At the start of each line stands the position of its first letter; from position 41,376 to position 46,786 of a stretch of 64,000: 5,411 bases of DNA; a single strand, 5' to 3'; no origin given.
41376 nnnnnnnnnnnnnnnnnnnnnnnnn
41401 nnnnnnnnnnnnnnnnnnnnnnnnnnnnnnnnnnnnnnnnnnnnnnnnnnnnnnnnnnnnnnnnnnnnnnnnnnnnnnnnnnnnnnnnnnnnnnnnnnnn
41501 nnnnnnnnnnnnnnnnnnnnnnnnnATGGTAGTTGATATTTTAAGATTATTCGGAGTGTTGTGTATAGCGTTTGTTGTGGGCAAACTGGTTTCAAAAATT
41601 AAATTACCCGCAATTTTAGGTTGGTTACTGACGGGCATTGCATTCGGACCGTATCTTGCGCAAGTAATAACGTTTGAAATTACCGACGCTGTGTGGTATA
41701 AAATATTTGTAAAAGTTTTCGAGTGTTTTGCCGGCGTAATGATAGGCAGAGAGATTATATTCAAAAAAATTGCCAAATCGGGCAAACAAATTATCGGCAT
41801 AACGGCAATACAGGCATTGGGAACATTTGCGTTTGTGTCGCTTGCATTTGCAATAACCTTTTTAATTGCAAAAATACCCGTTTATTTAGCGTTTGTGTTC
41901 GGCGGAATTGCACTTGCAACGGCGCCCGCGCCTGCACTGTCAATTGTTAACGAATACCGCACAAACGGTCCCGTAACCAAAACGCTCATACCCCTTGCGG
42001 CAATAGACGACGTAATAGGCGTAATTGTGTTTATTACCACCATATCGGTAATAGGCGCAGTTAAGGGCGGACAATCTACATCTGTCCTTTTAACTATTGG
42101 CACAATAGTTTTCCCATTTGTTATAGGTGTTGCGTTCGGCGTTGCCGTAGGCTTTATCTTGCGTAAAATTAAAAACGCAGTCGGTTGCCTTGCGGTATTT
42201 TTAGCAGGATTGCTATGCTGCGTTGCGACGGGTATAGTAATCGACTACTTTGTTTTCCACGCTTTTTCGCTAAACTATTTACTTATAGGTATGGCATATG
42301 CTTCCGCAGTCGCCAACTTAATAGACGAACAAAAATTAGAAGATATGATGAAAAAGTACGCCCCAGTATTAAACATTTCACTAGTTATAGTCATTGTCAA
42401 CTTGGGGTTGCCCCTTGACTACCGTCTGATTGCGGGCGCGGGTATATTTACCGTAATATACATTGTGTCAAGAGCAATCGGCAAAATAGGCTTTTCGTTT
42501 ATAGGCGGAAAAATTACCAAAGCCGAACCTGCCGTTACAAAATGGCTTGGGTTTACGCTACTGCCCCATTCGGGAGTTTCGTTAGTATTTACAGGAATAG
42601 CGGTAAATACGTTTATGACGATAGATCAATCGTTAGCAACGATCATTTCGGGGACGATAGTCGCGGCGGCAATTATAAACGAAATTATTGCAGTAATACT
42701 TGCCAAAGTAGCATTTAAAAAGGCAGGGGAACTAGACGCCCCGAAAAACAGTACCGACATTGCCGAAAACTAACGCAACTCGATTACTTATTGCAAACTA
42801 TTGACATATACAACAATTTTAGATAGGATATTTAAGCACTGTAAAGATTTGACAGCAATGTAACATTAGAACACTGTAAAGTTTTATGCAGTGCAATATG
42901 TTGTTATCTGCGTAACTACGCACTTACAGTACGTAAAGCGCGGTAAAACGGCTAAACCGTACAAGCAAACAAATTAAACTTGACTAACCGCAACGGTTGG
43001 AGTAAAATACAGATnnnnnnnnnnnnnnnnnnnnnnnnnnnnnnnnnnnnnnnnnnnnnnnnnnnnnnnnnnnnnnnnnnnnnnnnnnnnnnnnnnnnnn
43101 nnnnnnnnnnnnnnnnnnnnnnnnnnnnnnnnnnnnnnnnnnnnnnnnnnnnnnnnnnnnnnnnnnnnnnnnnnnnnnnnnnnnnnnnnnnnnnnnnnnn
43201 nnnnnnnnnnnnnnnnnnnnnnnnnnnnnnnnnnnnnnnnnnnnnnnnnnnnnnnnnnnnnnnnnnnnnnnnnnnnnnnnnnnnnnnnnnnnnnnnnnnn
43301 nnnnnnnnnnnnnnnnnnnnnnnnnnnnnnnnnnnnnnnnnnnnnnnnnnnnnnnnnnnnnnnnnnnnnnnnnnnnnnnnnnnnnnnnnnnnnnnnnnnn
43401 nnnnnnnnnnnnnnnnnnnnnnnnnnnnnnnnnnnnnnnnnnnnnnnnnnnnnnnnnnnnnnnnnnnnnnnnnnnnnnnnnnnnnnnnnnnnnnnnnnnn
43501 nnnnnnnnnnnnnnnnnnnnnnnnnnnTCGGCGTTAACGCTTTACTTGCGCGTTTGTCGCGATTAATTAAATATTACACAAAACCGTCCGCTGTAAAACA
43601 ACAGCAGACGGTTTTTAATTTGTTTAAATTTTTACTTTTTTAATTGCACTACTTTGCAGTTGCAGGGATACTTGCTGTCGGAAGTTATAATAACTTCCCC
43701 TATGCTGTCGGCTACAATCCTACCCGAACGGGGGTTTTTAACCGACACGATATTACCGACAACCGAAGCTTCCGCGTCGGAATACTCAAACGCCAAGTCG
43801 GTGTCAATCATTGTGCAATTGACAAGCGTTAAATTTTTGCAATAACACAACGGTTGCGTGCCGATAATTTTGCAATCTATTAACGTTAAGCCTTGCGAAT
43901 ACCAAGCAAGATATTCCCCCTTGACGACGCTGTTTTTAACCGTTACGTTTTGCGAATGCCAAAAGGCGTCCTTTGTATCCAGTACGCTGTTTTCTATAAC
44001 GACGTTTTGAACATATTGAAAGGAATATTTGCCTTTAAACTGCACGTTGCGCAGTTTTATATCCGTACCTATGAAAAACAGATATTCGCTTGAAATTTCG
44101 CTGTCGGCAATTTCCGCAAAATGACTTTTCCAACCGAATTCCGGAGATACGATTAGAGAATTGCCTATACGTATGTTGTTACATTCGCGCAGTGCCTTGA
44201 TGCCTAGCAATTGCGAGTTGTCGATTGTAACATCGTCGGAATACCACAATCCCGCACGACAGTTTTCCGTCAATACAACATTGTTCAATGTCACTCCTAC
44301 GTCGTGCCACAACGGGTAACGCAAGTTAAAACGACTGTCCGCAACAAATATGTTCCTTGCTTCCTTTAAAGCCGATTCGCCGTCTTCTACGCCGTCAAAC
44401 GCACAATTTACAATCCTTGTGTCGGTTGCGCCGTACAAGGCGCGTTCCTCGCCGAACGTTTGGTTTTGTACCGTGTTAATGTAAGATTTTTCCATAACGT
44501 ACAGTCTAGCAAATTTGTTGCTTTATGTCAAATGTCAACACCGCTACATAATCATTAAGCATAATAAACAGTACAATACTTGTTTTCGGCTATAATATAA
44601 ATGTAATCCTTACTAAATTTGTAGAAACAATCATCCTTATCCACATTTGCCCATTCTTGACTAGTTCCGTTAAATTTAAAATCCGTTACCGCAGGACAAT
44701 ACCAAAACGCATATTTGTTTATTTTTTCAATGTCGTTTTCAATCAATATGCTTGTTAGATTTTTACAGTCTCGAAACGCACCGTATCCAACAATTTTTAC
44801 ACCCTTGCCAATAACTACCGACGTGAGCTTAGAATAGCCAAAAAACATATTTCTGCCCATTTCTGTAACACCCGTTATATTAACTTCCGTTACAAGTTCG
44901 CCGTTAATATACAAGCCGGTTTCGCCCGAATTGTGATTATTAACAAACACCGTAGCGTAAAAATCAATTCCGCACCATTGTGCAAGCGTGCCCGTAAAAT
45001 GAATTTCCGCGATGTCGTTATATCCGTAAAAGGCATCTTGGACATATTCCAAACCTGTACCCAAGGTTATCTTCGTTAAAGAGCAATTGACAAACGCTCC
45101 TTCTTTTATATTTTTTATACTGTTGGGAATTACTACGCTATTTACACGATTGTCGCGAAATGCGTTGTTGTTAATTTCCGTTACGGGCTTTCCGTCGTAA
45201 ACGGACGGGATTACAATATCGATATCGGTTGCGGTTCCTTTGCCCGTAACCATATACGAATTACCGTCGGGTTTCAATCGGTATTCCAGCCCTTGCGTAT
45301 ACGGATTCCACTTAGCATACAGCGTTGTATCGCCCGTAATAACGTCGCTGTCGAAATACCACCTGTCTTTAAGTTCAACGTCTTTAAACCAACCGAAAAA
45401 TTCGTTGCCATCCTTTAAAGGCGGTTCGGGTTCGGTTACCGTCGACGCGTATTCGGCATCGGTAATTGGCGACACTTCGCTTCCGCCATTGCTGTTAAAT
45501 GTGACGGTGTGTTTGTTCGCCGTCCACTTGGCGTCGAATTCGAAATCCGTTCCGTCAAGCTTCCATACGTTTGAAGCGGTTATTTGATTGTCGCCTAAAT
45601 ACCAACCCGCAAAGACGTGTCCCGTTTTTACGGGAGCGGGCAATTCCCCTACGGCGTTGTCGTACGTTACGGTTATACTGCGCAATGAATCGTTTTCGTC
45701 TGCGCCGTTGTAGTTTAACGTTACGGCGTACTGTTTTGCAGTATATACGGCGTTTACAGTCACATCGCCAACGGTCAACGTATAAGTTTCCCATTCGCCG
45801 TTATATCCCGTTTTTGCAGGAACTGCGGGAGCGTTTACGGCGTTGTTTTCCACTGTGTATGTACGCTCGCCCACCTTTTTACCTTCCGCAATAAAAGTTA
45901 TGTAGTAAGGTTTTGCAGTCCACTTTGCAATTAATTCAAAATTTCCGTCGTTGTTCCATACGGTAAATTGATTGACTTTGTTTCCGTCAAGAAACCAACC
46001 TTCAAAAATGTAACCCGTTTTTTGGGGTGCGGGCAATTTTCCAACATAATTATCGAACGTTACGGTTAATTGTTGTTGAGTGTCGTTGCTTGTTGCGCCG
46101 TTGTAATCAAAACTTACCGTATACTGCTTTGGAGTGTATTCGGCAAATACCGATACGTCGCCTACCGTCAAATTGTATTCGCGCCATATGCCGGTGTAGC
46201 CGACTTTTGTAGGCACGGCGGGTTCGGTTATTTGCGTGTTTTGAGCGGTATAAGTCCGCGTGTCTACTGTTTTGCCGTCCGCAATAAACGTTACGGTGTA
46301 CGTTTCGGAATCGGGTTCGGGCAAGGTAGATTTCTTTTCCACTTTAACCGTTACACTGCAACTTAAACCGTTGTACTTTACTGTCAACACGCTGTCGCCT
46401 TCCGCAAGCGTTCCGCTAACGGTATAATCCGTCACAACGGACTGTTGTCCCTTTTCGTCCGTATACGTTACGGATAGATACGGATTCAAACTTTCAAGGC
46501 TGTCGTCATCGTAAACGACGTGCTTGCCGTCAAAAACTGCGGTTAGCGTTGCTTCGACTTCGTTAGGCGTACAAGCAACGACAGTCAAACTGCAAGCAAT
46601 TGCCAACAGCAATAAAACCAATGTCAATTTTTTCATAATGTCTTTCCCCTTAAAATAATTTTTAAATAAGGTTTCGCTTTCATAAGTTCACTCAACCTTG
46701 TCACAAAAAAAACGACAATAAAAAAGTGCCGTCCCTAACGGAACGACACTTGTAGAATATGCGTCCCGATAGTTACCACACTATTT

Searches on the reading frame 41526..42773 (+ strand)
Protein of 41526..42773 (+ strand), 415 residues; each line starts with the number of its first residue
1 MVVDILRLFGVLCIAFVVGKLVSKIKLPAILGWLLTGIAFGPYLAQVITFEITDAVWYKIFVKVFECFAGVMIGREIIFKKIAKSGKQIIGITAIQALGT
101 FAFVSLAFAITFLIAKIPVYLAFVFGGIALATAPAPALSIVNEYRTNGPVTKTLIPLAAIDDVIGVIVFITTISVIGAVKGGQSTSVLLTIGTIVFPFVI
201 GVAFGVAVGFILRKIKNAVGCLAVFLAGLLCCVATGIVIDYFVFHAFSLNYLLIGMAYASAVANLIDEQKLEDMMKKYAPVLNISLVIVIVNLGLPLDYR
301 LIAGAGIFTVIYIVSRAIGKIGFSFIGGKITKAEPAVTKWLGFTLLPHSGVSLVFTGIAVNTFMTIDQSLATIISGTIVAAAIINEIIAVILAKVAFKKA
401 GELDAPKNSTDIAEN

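Call 5: search_protein_families(library=pfam, proteins=[window:41526-42773:+], max_evalue=0.01)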
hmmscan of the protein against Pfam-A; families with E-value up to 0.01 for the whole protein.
window:41526-42773:+ (415 aa): 1 family
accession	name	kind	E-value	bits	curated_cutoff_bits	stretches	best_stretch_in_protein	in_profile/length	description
PF00999.27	Na_H_Exchanger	-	1.7e-18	67.1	26.2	1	14-389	3-369/375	Sodium/hydrogen exchanger, transmembrane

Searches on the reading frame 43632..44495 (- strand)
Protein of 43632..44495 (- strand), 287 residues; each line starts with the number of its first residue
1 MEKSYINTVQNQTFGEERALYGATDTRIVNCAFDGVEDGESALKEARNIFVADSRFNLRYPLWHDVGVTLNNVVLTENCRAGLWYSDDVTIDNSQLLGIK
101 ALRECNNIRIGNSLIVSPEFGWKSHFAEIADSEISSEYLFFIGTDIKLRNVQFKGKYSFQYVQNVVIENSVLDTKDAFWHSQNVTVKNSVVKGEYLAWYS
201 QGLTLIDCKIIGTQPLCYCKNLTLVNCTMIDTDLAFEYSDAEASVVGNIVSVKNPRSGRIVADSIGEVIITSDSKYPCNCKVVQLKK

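Call 5: search_protein_families(library=pfam, proteins=[window:43632-44495:-], max_evalue=0.01)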
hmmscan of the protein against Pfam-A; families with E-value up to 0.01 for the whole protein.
window:43632-44495:- (287 aa): 2 families
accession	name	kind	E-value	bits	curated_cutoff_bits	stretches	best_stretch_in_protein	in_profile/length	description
PF12541.14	DUF3737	-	2e-110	368.8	23.9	1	8-282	2-274/275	Protein of unknown function (DUF3737)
PF13229.12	Beta_helix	-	3.7e-05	23.9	25.9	0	161-268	30-151/158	Right handed beta helix region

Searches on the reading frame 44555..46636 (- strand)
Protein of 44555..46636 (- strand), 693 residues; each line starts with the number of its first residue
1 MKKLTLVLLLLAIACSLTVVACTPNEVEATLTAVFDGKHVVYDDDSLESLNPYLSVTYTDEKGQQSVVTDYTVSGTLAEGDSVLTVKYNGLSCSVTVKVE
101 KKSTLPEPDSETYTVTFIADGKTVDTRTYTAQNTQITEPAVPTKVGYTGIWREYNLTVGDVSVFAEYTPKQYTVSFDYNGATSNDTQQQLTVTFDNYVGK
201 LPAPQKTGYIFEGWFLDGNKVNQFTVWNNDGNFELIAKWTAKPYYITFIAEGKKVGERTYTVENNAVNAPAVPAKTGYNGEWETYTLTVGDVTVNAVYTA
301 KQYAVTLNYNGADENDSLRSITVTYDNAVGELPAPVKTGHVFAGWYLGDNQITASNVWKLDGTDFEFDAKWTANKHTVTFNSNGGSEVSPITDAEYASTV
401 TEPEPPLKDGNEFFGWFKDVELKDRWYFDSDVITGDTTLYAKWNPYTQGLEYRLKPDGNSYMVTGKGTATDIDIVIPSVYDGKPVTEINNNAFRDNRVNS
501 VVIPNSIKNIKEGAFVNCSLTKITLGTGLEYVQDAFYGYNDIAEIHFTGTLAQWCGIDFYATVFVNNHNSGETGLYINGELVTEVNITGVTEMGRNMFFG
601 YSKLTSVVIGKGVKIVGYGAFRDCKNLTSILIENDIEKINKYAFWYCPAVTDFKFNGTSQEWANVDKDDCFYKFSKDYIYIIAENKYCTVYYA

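Call 5: search_protein_families(library=pfam, proteins=[window:44555-46636:-], max_evalue=0.01)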
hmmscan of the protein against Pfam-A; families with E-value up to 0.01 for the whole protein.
window:44555-46636:- (693 aa): 2 families
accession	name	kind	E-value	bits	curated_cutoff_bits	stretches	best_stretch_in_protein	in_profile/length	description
PF09479.16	Flg_new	-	5.2e-43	145.4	27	4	376-442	1-65/65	Listeria-Bacteroides repeat domain (List_Bact_rpt)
PF13306.12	LRR_5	-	2.3e-26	92.6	27.7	2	583-681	14-108/127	BspA type Leucine rich repeat region (6 copies)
